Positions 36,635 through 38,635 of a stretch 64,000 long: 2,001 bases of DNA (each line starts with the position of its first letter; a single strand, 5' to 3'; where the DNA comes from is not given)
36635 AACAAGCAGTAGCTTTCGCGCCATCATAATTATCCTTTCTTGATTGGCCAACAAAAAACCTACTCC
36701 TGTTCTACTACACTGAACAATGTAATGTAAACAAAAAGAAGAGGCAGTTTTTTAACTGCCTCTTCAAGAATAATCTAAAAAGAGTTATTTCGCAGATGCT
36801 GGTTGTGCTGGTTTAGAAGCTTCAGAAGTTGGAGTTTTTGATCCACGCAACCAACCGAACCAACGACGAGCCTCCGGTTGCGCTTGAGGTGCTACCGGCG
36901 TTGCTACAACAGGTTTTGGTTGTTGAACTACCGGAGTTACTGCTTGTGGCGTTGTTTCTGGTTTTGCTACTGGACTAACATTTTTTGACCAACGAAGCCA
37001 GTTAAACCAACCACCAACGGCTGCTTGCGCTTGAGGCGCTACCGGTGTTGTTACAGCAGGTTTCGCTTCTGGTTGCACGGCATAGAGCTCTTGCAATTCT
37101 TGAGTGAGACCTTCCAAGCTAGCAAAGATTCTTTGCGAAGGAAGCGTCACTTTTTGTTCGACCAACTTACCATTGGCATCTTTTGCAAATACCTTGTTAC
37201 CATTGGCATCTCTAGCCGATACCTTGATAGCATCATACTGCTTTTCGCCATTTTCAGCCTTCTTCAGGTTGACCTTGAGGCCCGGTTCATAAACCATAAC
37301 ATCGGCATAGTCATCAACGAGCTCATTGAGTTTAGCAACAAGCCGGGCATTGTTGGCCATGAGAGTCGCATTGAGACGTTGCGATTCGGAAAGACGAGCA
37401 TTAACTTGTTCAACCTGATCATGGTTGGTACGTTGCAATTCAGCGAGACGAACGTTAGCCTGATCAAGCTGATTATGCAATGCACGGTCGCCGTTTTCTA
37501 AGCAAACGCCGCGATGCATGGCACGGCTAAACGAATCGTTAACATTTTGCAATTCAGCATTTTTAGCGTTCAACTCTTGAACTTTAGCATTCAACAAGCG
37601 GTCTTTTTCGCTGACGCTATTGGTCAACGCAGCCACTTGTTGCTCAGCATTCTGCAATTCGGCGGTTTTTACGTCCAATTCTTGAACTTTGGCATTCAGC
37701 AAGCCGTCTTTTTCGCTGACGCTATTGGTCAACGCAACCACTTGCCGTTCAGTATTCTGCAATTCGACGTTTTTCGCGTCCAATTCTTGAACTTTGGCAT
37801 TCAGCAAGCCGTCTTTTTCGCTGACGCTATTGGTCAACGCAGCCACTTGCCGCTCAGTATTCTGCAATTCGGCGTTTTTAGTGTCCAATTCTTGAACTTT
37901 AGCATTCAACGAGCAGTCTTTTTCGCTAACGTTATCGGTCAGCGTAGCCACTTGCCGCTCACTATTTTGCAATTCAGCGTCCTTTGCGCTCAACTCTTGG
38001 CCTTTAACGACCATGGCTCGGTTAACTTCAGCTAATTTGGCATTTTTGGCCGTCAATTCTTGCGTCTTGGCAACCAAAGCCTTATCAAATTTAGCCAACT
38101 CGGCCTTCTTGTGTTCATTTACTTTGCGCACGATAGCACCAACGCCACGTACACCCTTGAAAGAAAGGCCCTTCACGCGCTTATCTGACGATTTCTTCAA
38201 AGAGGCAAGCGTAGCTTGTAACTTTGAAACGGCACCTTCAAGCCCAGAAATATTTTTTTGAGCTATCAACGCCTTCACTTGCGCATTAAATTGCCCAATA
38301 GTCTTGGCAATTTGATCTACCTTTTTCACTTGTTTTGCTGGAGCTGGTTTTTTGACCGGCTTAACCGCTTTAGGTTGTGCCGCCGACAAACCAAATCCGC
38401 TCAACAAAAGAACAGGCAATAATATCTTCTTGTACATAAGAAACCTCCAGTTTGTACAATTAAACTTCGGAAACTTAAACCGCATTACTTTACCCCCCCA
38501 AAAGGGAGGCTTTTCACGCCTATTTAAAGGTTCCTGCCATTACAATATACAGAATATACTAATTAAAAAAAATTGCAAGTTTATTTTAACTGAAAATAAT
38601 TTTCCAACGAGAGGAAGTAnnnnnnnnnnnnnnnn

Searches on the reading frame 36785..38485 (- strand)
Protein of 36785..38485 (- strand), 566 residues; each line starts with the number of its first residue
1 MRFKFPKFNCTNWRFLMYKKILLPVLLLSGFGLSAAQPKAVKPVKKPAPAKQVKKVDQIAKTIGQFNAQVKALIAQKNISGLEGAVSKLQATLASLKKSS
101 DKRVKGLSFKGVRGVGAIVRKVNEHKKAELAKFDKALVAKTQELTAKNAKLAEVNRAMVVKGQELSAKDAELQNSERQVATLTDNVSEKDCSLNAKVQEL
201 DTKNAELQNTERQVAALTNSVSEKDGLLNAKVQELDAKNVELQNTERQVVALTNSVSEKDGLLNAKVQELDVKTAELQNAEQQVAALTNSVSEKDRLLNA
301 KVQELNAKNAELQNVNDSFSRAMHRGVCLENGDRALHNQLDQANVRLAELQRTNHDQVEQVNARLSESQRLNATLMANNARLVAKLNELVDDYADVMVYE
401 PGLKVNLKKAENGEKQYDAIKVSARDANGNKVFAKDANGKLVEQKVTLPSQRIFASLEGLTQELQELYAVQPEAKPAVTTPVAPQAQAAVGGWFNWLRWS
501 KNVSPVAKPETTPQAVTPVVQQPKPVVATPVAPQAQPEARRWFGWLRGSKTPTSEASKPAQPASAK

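Call 49: search_protein_families(library=pfam, proteins=[window:36785-38485:-], max_evalue=0.001)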
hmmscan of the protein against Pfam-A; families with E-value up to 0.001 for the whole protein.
window:36785-38485:- (566 aa): 2 families
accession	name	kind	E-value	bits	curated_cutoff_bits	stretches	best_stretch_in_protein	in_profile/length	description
PF21928.1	XLF_CC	-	5.8e-06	26.5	27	0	208-242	18-52/53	XLF protein coiled-coil region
PF14362.11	DUF4407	-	0.00015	21.6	31.3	0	54-158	119-225/297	Domain of unknown function (DUF4407)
